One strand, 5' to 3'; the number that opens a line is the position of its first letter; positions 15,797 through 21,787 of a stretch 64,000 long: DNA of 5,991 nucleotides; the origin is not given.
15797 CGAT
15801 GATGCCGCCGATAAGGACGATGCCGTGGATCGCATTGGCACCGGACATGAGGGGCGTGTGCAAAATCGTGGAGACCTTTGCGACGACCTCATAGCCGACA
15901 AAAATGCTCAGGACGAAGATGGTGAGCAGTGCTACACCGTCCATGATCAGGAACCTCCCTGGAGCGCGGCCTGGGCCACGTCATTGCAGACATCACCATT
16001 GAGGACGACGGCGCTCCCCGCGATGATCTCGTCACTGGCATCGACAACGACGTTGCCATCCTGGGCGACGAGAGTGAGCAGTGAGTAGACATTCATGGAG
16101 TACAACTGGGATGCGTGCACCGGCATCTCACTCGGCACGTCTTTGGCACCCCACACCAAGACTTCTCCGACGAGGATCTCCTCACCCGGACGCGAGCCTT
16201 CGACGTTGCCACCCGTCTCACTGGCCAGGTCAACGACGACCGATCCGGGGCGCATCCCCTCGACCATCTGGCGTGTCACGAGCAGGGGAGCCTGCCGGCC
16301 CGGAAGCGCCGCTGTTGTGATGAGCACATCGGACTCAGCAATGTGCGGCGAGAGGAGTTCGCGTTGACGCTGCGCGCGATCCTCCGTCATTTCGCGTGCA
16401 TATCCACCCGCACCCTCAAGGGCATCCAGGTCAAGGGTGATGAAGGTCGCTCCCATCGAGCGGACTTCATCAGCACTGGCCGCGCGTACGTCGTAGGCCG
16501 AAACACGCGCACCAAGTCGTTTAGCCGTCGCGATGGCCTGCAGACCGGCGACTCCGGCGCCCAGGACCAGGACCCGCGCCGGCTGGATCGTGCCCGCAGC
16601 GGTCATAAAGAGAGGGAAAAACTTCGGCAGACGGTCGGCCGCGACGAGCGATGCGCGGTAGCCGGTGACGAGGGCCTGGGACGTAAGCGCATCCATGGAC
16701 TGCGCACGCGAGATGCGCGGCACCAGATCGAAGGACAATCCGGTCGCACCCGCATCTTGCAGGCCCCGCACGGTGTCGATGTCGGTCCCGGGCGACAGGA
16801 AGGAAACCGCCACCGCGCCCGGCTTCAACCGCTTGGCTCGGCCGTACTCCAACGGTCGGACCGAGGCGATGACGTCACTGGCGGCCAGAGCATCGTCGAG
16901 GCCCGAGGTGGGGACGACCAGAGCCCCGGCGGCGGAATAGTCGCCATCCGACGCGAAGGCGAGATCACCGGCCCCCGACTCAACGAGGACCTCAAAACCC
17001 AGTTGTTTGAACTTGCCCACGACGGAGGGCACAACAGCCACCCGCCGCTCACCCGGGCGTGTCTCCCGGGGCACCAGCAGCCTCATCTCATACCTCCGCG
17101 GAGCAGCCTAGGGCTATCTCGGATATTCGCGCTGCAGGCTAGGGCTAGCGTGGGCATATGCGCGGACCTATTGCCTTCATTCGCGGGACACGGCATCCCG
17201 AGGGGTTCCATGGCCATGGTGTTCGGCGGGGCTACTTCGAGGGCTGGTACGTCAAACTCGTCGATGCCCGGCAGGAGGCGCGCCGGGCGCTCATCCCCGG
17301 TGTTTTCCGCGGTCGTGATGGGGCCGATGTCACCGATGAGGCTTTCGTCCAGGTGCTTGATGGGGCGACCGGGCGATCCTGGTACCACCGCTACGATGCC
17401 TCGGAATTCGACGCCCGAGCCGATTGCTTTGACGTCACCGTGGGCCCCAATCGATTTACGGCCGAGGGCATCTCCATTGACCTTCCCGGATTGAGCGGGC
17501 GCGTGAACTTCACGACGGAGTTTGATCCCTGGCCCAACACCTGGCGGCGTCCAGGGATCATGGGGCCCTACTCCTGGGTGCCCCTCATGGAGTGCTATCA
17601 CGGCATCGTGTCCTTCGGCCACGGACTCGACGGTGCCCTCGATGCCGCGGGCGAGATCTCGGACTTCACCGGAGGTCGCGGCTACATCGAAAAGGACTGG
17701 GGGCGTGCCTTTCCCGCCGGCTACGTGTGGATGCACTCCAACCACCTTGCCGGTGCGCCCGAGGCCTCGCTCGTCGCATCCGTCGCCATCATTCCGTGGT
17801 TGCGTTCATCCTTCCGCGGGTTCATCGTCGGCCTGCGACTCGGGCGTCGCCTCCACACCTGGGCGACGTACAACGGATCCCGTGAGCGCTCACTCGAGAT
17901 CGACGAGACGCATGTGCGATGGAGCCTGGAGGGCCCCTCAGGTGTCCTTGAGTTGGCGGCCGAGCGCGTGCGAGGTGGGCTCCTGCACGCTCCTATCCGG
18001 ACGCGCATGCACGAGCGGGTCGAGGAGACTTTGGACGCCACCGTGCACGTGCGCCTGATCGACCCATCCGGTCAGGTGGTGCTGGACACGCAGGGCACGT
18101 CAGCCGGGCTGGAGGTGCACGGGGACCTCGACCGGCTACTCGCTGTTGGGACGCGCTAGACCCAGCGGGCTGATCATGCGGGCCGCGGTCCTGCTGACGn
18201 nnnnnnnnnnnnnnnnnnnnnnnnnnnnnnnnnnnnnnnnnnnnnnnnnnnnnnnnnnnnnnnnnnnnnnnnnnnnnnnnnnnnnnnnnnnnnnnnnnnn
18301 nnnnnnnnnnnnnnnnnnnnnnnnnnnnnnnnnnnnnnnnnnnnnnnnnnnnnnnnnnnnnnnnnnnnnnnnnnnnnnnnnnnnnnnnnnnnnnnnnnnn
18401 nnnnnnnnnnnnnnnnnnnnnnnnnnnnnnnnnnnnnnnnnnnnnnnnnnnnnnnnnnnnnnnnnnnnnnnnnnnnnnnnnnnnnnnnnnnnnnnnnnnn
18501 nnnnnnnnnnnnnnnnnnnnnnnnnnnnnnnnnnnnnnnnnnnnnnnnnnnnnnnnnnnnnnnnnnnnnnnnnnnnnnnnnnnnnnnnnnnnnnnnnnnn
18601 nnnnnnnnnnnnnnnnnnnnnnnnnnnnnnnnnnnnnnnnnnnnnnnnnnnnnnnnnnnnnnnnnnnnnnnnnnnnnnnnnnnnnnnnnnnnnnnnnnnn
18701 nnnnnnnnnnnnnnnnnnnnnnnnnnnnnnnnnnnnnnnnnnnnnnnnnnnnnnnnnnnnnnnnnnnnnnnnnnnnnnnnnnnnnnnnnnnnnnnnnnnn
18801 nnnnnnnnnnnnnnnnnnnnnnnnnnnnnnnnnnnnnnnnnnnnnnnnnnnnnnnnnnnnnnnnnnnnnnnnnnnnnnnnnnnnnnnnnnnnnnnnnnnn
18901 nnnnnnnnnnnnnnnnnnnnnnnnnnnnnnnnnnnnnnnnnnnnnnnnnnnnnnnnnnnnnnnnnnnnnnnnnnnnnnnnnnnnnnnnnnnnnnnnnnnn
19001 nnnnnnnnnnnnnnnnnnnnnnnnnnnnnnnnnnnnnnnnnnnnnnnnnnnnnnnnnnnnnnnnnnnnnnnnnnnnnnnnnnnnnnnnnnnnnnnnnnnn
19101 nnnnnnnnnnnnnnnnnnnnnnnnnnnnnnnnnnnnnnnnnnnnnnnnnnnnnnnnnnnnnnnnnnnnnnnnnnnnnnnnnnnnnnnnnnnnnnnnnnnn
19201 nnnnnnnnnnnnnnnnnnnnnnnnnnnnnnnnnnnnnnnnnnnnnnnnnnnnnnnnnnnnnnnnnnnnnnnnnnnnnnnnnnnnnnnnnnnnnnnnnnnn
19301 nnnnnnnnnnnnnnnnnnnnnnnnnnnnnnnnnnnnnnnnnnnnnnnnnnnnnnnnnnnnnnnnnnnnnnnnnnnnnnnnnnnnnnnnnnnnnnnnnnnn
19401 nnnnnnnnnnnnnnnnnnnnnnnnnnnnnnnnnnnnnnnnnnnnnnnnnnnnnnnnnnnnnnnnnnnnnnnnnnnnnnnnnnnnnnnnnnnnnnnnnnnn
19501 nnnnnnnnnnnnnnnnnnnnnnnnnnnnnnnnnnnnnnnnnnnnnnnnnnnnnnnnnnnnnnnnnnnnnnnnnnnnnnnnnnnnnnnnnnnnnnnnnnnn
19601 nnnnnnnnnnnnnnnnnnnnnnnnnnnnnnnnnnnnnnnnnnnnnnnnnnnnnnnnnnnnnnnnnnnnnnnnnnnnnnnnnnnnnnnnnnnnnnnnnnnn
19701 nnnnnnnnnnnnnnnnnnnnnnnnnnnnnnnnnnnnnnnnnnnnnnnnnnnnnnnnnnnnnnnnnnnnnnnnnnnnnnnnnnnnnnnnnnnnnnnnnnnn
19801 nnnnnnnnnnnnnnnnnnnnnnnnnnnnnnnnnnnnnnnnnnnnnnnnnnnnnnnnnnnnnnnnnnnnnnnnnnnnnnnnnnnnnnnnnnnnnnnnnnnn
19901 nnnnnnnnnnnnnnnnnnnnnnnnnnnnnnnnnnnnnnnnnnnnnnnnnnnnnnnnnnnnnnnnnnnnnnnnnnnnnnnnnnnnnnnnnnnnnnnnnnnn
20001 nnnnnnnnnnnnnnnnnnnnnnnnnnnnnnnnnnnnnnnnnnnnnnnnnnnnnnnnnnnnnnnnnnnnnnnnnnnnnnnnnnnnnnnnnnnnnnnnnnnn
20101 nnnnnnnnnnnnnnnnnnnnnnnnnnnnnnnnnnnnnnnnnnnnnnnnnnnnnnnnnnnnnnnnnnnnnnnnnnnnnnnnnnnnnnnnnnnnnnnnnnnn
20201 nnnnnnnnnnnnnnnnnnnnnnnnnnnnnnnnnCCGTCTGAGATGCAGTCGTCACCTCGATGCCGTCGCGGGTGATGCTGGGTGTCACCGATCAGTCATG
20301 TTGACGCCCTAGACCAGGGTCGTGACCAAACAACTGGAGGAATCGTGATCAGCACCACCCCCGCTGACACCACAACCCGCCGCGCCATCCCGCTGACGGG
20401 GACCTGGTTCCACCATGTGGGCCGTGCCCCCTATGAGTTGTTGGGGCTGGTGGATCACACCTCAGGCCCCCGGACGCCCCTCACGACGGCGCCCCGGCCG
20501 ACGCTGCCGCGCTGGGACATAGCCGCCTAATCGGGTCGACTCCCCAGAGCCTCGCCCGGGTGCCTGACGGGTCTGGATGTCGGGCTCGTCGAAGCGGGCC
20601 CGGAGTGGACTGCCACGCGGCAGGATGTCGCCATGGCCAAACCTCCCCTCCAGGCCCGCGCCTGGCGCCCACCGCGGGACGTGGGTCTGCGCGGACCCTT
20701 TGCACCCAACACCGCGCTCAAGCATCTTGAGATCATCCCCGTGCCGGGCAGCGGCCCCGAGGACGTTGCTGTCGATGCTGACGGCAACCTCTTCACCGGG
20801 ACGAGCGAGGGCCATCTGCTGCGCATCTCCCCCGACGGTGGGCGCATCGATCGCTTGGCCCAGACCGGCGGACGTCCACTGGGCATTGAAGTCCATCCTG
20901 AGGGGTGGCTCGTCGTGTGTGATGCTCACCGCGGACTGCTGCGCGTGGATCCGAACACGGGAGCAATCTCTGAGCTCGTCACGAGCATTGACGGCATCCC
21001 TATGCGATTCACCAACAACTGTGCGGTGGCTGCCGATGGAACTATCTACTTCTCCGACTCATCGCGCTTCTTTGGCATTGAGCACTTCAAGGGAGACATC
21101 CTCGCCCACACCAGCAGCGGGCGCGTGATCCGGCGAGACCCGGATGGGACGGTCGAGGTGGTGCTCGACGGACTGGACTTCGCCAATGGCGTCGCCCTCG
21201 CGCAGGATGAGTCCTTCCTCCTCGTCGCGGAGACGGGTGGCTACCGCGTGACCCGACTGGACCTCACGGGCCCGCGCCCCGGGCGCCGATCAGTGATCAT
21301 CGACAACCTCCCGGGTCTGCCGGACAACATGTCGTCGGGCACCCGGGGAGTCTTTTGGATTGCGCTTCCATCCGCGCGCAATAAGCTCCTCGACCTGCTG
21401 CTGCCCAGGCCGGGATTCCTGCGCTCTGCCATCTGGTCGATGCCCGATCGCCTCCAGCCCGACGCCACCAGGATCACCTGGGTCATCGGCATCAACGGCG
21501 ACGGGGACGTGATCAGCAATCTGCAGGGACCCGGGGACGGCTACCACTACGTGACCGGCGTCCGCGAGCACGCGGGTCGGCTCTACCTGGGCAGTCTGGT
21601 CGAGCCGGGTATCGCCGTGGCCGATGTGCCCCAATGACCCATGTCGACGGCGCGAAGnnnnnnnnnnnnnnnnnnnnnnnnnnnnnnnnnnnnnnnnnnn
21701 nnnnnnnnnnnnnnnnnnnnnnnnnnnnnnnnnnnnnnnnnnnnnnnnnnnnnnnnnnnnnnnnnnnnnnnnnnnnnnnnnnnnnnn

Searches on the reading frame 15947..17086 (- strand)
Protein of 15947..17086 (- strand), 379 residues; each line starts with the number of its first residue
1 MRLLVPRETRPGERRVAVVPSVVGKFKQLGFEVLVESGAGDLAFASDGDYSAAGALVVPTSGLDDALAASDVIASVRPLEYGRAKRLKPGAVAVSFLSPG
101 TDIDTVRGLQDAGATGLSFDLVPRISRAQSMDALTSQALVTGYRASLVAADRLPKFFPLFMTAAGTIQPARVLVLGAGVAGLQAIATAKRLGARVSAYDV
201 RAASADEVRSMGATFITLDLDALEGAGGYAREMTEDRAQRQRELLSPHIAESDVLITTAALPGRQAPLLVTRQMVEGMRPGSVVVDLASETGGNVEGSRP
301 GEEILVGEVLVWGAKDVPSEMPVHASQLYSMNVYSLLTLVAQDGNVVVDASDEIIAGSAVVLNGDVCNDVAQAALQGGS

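Call 36: search_protein_families(library=pfam, proteins=[window:15947-17086:-], max_evalue=0.0001)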
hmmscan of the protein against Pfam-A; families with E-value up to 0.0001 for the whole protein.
window:15947-17086:- (379 aa): 3 families
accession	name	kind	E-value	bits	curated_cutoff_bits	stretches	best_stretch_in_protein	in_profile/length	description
PF01262.27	AlaDh_PNT_C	-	2.3e-61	207.4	23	1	145-368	1-213/214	Alanine dehydrogenase/PNT, C-terminal domain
PF05222.21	AlaDh_PNT_N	-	3.6e-34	118.4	30.4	1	5-140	2-135/136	Alanine dehydrogenase/PNT, N-terminal domain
PF02826.25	2-Hacid_dh_C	-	4.1e-05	23.5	25.1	0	167-219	34-86/178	D-isomer specific 2-hydroxyacid dehydrogenase, NAD binding domain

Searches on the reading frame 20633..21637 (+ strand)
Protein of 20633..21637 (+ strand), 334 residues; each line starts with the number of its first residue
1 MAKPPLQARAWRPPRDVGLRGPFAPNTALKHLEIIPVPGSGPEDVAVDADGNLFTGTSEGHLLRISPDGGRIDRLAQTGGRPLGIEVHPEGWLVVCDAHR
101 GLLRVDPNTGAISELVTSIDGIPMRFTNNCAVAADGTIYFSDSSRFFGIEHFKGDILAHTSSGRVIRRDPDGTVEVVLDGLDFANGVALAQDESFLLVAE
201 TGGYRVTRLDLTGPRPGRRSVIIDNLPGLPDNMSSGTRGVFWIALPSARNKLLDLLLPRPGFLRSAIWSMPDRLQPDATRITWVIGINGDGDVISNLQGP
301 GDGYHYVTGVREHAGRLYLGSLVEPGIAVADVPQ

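Call 36: search_protein_families(library=pfam, proteins=[window:20633-21637:+], max_evalue=0.0001)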
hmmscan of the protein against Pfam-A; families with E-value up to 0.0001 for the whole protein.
window:20633-21637:+ (334 aa): 4 families
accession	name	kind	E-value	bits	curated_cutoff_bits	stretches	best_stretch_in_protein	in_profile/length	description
PF20067.5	SSL_N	-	5.7e-19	68.1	18.9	1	21-65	1-46/46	Strictosidine synthase-like, N-terminal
PF08450.18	SGL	-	1.2e-18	68.1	26.3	1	60-248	22-204/246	SMP-30/Gluconolactonase/LRE-like region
PF03088.22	Str_synth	-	8.7e-17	61.5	25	1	131-208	4-83/89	Strictosidine synthase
PF22701.2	Mala_s_1-like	-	1.6e-05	25.2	27.5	1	36-140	84-192/195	Mal s 1 allergenic protein-like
